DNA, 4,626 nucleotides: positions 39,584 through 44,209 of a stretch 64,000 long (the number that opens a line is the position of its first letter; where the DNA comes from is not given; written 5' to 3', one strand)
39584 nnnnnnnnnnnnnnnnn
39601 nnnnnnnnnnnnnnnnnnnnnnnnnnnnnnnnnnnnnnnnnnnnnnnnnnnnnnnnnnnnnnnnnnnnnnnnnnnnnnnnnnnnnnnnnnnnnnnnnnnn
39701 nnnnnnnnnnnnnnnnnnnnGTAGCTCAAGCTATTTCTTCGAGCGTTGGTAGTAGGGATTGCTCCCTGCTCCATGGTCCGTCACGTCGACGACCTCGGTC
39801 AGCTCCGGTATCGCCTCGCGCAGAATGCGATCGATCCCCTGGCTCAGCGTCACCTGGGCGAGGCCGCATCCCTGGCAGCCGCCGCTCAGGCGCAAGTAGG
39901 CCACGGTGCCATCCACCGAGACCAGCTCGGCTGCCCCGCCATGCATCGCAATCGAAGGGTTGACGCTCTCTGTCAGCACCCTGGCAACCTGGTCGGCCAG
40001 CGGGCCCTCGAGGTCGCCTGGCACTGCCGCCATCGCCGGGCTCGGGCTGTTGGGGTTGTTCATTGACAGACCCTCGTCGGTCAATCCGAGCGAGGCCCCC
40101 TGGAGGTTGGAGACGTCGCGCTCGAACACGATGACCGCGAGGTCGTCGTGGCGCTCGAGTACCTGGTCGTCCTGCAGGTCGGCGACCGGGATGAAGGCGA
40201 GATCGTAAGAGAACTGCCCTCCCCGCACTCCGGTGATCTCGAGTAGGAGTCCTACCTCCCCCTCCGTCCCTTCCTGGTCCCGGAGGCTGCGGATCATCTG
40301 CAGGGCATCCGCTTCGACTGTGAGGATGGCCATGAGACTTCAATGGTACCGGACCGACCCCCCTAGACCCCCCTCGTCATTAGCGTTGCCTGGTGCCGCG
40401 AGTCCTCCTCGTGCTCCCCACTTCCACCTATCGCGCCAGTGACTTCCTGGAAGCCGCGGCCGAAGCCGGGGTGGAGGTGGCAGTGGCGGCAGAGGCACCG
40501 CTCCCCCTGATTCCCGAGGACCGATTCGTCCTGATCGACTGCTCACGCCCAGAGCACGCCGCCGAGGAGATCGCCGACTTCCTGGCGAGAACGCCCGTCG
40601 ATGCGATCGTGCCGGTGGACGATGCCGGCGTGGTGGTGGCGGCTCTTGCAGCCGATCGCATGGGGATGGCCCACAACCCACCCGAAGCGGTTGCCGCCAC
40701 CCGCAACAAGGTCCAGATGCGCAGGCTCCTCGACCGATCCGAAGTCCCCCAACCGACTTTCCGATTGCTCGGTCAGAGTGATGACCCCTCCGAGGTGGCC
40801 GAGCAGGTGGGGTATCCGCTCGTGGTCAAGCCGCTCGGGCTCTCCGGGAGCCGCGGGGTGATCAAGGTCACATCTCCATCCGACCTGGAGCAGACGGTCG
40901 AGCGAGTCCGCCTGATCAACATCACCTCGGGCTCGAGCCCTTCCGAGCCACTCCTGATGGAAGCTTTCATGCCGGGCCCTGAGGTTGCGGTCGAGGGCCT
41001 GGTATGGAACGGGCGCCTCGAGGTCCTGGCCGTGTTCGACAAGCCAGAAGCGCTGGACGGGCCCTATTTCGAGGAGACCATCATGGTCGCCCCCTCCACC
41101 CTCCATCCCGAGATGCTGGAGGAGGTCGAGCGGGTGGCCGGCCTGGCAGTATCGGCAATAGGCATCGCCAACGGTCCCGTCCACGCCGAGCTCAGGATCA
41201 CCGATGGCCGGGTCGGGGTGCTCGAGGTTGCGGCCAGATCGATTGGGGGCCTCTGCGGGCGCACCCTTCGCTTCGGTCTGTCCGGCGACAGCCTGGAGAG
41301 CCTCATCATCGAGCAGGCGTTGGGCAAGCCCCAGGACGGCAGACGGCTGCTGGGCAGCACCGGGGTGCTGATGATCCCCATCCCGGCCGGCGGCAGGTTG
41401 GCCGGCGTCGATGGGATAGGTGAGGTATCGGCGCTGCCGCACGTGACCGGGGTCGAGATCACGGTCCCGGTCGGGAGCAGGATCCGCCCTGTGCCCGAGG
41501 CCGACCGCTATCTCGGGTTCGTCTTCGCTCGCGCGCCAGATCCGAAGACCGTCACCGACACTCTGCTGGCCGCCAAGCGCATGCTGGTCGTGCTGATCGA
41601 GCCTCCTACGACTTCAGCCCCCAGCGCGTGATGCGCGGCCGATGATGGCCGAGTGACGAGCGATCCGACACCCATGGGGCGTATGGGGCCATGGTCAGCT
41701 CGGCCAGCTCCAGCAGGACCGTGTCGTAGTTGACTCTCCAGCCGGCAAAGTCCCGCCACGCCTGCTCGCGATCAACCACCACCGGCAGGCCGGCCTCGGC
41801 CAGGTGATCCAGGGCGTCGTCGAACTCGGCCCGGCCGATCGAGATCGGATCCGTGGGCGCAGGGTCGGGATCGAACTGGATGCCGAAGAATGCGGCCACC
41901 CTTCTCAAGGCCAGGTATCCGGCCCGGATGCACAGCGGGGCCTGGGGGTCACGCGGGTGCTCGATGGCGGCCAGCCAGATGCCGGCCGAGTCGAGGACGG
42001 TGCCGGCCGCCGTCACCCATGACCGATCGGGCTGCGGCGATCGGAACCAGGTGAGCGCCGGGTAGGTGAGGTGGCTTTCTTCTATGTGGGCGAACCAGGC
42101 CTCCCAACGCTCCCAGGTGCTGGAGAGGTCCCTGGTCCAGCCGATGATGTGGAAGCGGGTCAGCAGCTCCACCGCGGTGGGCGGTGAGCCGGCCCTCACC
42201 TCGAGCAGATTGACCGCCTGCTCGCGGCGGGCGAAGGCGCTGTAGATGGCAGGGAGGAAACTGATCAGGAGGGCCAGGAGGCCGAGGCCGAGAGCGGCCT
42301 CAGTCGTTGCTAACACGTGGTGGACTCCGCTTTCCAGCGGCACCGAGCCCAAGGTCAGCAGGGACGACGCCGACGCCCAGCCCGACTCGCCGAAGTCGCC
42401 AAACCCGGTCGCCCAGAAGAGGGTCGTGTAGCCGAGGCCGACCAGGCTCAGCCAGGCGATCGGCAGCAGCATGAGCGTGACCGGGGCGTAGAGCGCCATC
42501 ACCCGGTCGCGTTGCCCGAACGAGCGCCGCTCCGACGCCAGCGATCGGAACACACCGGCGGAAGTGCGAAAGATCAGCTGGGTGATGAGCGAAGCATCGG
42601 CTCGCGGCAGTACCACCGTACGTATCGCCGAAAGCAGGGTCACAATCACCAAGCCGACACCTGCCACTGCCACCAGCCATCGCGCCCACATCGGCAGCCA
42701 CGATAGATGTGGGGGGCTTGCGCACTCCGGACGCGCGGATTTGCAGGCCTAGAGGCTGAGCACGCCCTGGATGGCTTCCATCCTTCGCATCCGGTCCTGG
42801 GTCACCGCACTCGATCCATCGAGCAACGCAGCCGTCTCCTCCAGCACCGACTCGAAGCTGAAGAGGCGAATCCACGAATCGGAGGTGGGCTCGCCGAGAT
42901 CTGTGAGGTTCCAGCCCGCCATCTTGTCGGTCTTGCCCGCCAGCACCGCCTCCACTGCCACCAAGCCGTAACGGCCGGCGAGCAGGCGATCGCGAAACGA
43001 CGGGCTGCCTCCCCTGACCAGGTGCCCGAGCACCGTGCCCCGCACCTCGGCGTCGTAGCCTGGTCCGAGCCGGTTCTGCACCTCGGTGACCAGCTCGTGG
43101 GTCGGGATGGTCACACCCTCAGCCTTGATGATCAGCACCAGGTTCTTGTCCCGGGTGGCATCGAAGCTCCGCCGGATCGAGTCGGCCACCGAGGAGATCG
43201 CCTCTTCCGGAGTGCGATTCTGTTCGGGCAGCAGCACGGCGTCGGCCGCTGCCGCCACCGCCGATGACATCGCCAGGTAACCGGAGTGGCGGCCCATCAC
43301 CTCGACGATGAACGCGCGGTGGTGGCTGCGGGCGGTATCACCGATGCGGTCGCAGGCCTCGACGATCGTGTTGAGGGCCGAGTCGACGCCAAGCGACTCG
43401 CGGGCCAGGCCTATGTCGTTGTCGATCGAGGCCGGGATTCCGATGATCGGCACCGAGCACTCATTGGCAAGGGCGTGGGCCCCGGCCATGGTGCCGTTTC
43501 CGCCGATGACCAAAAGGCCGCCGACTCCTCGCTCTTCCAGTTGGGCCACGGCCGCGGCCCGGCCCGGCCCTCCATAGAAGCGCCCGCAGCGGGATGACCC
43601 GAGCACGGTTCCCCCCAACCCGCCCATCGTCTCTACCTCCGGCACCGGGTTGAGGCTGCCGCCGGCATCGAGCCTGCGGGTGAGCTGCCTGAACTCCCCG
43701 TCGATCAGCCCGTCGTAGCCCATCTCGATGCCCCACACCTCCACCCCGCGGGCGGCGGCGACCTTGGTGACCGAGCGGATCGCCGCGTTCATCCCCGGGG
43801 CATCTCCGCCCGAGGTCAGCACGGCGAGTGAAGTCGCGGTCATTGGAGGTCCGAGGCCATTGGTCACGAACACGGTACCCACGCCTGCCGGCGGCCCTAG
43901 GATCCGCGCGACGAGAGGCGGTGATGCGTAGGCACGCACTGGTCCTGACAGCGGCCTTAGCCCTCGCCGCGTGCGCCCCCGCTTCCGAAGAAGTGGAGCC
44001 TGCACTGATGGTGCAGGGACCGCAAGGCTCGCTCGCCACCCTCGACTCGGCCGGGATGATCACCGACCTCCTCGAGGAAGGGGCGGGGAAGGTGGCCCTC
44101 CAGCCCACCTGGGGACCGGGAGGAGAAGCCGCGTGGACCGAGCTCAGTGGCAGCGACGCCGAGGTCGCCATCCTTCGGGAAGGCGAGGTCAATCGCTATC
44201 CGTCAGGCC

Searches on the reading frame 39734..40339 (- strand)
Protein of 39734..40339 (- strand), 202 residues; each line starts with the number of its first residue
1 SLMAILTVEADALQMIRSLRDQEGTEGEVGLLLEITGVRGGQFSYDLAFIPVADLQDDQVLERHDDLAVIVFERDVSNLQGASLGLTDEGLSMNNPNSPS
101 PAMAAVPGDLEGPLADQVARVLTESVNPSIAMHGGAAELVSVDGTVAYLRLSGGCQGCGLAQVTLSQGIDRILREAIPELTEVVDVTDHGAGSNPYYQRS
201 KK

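Call 81: search_protein_families(library=pfam, proteins=[window:39734-40339:-], max_evalue=0.0001)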
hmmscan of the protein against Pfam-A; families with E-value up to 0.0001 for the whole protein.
window:39734-40339:- (202 aa): 1 family
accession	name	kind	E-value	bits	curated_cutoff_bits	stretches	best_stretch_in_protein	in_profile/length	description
PF01106.22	NifU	-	1.6e-20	73.4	27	1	118-184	1-67/67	NifU-like domain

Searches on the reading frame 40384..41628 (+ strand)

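Call 81: search_protein_families(library=pfam, proteins=[window:40384-41628:+], max_evalue=0.0001)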
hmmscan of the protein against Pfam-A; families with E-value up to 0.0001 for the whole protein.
window:40384-41628:+ (415 aa): 7 families
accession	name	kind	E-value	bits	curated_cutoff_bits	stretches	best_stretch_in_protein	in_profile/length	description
PF13535.11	ATP-grasp_4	-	2.6e-25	89.3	27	1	143-292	2-158/160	ATP-grasp domain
PF18603.7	LAL_C2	-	5e-15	56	29.4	1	330-403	2-75/78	L-amino acid ligase C-terminal domain 2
PF01071.24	GARS_A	-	7.8e-07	29.5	27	1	108-213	2-106/194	Phosphoribosylglycinamide synthetase, ATP-grasp (A) domain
PF02786.22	CPSase_L_D2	-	8.4e-07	29.2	19.8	1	129-285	24-179/211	Carbamoyl-phosphate synthase L chain, ATP binding domain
PF02222.28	ATP-grasp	-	6.1e-06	26.4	27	1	115-285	2-162/179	ATP-grasp domain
PF18130.6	ATPgrasp_N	-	1.1e-05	26.3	27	1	22-95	1-79/81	ATP-grasp N-terminal domain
PF07478.18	Dala_Dala_lig_C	-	5.7e-05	23.2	24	0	133-216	26-100/204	D-ala D-ala ligase C-terminus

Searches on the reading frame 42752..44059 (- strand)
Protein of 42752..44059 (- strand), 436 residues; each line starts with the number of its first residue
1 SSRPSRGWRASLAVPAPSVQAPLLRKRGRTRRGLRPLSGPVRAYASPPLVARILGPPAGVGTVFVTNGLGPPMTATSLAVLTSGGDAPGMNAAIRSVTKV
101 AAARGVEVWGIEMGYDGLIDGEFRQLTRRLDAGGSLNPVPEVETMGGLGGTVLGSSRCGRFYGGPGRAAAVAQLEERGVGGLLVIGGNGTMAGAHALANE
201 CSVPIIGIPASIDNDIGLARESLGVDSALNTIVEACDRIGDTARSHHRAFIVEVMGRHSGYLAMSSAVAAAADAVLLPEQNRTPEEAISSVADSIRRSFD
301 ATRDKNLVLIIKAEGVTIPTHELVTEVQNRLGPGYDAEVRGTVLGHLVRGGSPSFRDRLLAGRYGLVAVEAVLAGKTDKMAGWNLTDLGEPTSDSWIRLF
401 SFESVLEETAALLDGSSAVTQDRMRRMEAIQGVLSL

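Call 81: search_protein_families(library=pfam, proteins=[window:42752-44059:-], max_evalue=0.0001)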
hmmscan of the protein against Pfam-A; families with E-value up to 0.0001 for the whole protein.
window:42752-44059:- (436 aa): 1 family
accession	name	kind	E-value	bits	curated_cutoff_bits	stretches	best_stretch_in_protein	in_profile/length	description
PF00365.25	PFK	-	1.7e-88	297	30.9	1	78-372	2-277/277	Phosphofructokinase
